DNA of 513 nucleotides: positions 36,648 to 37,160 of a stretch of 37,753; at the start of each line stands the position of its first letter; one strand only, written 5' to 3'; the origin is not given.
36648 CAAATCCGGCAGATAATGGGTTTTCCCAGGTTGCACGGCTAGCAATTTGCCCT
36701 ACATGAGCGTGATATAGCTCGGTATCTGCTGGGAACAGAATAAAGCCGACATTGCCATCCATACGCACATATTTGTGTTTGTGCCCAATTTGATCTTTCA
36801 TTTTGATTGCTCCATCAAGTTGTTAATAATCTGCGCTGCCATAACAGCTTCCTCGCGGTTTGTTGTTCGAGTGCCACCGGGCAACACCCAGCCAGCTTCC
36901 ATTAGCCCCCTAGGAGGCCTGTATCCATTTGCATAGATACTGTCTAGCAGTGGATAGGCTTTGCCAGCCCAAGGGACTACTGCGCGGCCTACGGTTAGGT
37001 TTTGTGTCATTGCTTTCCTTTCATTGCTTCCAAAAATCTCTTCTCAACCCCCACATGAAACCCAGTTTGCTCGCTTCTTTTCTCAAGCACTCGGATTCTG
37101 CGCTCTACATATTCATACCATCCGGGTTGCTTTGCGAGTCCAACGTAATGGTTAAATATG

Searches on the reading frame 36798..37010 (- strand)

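Call 69: search_protein_families(library=pfam, proteins=[window:36798-37010:-], max_evalue=0.01)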
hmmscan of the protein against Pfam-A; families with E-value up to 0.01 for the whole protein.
window:36798-37010:- (70 aa): 1 family
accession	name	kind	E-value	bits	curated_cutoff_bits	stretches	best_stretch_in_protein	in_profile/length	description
PF07026.16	DUF1317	-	0.0039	17.4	22.3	1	37-65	20-48/60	Protein of unknown function (DUF1317)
